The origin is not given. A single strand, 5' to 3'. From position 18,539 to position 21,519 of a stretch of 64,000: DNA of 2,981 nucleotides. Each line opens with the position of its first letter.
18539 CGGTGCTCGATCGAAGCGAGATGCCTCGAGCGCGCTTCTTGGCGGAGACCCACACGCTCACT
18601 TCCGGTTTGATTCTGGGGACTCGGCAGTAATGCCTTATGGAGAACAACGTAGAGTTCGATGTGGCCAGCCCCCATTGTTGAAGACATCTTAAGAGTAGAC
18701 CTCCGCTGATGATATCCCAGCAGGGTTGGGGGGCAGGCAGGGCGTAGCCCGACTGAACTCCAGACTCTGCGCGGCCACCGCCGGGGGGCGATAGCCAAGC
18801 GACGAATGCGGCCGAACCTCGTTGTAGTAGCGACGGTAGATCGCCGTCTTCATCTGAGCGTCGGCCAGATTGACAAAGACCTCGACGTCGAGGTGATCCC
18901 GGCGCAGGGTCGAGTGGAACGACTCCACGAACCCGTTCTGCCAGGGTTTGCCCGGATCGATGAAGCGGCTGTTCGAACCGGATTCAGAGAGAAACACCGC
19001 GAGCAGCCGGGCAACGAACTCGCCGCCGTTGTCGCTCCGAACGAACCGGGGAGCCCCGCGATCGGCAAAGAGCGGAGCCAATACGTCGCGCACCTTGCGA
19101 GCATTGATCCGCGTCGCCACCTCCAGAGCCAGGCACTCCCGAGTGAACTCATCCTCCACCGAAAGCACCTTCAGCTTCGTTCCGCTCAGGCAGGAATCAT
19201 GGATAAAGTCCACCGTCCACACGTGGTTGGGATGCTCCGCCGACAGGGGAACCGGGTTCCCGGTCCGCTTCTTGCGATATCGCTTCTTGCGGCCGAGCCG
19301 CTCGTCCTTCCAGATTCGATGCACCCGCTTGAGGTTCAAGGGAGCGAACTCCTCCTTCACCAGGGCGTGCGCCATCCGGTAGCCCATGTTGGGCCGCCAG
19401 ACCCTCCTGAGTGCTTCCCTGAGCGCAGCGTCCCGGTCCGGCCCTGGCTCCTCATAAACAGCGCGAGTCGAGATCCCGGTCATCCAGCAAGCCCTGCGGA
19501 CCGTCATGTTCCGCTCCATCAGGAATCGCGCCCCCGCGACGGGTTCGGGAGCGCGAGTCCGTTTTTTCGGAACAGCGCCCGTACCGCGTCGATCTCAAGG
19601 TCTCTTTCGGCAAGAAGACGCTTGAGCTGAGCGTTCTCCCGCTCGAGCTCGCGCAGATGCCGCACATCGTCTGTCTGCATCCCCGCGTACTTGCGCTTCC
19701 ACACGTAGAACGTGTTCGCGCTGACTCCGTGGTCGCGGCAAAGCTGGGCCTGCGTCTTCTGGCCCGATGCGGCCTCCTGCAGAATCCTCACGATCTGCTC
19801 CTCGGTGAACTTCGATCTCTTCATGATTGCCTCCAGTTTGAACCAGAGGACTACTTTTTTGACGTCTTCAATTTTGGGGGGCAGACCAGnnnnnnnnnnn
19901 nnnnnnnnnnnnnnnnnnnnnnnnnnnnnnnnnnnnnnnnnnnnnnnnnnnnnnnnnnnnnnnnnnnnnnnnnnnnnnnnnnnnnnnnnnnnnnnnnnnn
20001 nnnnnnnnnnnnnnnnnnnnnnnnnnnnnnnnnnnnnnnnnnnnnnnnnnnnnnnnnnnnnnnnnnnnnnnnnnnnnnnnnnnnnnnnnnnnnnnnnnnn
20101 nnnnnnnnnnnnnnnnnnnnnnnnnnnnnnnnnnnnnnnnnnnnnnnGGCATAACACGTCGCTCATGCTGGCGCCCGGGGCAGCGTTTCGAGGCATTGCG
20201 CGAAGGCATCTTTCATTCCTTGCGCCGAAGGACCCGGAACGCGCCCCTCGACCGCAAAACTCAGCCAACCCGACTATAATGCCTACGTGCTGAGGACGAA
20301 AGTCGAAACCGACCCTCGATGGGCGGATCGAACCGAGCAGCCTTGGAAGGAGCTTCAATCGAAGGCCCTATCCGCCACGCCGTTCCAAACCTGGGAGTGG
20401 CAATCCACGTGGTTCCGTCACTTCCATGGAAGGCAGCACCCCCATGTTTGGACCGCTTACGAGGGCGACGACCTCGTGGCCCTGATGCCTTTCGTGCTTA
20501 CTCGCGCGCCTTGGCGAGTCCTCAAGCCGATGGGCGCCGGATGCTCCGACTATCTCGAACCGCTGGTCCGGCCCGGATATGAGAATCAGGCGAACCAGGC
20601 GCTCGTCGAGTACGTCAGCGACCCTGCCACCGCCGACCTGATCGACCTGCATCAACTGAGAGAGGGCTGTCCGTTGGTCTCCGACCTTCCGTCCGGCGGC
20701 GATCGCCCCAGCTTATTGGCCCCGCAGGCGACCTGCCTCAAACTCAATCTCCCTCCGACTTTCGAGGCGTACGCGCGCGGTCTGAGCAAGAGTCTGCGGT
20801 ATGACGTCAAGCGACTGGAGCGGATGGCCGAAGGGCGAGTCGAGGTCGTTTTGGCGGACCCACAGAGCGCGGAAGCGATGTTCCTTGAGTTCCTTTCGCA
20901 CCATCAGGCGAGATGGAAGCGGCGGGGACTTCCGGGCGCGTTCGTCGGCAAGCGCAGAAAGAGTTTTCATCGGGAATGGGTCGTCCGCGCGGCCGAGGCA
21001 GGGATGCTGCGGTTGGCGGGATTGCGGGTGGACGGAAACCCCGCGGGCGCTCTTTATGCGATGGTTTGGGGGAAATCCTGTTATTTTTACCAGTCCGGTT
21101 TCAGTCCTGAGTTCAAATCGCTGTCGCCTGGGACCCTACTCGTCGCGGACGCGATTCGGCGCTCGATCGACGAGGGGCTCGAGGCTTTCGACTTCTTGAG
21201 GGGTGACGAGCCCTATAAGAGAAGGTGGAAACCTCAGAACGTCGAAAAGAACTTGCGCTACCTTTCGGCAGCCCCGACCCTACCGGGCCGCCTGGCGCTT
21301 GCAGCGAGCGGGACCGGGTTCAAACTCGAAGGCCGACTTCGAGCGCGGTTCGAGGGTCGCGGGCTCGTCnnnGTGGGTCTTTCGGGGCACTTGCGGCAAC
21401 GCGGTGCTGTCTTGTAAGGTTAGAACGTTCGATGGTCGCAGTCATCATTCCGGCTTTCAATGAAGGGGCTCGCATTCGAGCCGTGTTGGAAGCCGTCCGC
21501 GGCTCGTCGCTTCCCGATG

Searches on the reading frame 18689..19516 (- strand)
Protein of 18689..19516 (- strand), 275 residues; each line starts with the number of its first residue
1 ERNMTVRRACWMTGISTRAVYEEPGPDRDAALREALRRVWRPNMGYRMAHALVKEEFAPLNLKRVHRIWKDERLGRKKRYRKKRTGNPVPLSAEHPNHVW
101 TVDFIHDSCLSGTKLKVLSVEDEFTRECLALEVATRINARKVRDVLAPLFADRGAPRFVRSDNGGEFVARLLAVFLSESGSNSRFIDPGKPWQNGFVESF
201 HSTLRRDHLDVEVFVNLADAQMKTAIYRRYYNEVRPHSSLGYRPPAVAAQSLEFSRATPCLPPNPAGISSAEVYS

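Call 90: search_protein_families(library=pfam, proteins=[window:18689-19516:-], max_evalue=0.001)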
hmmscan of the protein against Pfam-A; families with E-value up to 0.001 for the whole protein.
window:18689-19516:- (275 aa): 3 families
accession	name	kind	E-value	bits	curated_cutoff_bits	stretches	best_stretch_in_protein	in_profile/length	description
PF13683.12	rve_3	-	1.9e-24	85.6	26.5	1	182-245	4-67/67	Integrase core domain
PF00665.32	rve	-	8.8e-18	64.9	32.6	1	94-191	2-102/102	Integrase core domain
PF13276.12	HTH_21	-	0.00011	22.8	28.1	1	31-83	5-60/60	HTH-like domain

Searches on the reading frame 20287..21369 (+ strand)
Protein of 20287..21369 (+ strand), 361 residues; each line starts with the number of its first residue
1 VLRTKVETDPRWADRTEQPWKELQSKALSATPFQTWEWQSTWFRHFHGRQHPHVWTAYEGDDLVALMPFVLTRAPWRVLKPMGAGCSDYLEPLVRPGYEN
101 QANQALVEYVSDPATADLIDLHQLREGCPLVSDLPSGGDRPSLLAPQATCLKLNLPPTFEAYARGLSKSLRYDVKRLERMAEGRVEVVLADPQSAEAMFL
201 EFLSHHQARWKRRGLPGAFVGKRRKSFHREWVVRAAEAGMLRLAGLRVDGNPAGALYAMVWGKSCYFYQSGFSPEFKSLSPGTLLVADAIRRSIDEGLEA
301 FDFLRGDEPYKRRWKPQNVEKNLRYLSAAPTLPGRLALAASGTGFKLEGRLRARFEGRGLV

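Call 90: search_protein_families(library=pfam, proteins=[window:20287-21369:+], max_evalue=0.001)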
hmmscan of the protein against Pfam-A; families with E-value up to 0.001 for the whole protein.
window:20287-21369:+ (361 aa): 1 family
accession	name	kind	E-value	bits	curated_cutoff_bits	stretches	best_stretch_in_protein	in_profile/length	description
PF13480.13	Acetyltransf_6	-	6e-34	117.7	22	1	168-312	5-143/143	Acetyltransferase (GNAT) domain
